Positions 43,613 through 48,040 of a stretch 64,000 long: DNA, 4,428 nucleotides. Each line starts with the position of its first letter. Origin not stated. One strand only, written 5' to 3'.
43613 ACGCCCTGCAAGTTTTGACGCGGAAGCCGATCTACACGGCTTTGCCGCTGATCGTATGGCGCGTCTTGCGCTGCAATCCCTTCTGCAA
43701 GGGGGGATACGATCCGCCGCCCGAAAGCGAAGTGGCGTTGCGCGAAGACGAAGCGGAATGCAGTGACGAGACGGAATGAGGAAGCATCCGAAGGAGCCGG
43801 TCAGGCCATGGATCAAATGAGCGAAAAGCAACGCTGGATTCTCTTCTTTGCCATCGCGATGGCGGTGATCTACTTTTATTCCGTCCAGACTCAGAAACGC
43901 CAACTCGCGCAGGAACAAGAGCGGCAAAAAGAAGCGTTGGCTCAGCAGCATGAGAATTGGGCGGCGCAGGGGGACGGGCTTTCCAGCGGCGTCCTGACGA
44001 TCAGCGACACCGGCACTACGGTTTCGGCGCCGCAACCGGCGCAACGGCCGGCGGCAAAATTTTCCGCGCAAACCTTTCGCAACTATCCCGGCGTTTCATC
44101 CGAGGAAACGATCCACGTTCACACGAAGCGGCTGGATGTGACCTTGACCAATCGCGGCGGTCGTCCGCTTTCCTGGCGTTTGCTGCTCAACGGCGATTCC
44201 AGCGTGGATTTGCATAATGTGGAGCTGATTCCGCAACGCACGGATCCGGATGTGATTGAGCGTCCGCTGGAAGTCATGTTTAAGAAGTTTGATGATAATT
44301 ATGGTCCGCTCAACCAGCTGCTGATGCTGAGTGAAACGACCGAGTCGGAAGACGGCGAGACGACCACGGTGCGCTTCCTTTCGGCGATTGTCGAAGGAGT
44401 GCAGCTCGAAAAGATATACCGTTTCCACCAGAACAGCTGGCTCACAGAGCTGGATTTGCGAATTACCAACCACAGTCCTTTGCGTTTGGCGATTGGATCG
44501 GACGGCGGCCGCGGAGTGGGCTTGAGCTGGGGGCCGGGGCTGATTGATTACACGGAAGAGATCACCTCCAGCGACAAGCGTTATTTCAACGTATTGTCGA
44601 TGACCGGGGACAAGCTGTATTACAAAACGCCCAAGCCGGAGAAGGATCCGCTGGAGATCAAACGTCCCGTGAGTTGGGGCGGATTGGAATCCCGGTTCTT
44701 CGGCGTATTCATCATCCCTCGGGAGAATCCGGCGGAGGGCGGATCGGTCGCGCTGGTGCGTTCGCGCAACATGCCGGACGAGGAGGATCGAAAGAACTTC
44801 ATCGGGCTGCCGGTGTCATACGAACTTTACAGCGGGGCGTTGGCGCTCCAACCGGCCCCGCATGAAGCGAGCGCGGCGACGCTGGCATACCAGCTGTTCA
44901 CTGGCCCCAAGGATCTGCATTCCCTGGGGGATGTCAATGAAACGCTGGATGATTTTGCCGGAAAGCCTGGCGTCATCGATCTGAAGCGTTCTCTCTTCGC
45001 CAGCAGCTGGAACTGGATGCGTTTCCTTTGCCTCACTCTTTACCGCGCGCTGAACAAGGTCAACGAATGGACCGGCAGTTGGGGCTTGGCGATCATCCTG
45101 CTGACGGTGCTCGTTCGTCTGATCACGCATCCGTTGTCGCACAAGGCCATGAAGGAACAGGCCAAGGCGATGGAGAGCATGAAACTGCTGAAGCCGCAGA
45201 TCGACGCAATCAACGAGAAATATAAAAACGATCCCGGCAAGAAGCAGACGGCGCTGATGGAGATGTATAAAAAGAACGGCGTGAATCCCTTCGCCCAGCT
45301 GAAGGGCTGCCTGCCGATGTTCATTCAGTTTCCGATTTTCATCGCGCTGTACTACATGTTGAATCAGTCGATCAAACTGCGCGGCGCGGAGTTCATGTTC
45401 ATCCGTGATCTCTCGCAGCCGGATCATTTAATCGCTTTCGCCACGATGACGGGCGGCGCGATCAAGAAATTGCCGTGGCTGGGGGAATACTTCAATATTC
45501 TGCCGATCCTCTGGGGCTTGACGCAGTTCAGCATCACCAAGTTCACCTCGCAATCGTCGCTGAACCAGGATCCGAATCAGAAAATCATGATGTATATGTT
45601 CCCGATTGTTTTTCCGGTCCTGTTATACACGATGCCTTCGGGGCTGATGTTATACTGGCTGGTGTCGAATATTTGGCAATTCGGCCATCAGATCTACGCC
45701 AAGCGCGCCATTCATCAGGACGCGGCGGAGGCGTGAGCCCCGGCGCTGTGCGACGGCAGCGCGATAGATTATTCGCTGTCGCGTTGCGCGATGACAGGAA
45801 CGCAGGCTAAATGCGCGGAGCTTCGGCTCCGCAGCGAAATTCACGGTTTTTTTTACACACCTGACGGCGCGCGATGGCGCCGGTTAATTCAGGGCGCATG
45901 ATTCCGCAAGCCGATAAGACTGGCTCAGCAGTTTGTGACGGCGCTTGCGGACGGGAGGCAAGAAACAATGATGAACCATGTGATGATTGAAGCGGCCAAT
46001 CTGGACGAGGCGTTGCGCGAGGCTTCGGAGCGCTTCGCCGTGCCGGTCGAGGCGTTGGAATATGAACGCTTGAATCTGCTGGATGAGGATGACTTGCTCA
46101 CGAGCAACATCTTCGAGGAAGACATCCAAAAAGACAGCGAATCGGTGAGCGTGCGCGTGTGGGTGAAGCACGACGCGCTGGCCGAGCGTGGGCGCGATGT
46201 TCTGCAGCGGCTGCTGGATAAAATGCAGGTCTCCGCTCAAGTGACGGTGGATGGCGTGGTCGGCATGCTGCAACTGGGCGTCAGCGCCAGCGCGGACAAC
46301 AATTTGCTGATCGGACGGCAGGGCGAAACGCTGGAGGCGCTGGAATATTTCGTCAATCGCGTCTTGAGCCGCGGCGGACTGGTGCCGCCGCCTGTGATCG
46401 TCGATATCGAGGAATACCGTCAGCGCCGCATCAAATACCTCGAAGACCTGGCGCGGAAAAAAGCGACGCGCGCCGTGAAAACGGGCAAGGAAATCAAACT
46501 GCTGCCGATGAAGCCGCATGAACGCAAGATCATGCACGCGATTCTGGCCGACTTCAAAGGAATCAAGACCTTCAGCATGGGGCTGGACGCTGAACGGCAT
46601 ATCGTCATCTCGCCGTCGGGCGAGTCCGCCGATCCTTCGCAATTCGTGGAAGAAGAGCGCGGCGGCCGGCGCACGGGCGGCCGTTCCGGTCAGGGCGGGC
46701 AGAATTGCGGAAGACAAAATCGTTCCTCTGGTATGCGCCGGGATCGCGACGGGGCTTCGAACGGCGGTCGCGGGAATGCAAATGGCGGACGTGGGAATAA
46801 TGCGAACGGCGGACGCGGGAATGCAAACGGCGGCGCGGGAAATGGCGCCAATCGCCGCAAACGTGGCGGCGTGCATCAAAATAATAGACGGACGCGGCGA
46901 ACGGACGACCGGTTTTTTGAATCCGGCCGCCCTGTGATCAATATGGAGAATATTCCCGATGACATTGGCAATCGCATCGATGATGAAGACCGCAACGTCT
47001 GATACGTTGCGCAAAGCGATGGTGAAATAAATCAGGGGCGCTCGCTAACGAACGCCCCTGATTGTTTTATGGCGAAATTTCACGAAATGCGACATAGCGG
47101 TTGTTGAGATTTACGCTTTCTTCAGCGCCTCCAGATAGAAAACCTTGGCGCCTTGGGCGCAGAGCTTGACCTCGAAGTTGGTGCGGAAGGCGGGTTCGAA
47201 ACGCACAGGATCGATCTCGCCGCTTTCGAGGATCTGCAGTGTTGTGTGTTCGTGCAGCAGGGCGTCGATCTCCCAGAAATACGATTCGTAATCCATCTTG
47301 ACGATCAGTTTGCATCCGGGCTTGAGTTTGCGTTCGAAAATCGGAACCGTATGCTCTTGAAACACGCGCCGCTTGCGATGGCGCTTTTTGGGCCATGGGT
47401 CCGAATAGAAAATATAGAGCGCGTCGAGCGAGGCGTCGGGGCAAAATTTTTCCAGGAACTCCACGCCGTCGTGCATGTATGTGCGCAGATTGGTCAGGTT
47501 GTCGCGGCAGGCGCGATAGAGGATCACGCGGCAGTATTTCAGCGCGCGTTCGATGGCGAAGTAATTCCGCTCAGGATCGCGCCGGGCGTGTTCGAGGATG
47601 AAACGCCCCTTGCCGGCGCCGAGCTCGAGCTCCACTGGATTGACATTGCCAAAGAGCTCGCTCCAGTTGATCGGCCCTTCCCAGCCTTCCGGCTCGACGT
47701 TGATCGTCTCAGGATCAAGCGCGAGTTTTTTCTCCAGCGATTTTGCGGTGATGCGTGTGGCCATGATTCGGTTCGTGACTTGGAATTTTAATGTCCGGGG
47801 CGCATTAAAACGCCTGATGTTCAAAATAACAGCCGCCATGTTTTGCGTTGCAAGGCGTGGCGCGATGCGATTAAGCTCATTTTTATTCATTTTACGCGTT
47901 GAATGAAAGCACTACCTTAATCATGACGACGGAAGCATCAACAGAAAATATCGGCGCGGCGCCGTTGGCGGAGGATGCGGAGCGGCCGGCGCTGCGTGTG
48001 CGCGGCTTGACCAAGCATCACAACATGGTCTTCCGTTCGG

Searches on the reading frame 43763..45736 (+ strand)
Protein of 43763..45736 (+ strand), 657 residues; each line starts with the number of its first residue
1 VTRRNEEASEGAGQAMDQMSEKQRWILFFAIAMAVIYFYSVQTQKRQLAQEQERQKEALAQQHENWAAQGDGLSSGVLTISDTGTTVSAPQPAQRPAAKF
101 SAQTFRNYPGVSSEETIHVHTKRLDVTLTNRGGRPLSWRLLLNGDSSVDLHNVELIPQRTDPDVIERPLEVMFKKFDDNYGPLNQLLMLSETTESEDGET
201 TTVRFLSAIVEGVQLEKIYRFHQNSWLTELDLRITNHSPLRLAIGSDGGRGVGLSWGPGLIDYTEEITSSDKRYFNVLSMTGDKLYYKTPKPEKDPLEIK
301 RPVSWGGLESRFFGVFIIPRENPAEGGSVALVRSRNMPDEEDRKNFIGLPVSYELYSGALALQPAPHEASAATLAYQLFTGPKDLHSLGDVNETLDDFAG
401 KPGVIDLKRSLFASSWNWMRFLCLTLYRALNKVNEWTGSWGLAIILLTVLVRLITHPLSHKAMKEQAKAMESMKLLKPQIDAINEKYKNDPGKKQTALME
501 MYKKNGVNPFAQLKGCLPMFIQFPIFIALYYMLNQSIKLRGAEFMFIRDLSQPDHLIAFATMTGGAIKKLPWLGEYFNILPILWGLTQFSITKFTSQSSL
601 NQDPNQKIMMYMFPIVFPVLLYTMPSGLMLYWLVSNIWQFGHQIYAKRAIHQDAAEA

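Call 68: search_protein_families(library=pfam, proteins=[window:43763-45736:+], max_evalue=0.00001)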
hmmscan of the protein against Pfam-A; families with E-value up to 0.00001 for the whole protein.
window:43763-45736:+ (657 aa): 2 families
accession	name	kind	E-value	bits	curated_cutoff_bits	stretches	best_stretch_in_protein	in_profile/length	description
PF02096.25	60KD_IMP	-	4.2e-52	176.9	35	1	440-647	1-162/163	60Kd inner membrane protein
PF14849.12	YidC_periplas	-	2e-07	31.7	24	1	117-397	2-266/283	YidC periplasmic domain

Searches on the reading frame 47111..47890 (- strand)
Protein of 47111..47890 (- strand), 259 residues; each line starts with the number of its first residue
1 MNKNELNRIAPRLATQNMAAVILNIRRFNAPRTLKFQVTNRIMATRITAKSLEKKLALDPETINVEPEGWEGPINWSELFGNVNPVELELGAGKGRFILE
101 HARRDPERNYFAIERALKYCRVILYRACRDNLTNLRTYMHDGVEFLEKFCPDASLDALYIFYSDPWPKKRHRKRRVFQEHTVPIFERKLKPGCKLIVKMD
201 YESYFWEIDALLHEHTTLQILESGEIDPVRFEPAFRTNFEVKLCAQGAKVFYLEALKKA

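Call 68: search_protein_families(library=pfam, proteins=[window:47111-47890:-], max_evalue=0.00001)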
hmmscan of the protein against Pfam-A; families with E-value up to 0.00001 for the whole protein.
window:47111-47890:- (259 aa): 1 family
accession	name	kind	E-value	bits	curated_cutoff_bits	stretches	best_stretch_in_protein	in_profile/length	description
PF02390.23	Methyltransf_4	-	6.1e-36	123.9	24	1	84-251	2-171/173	Putative methyltransferase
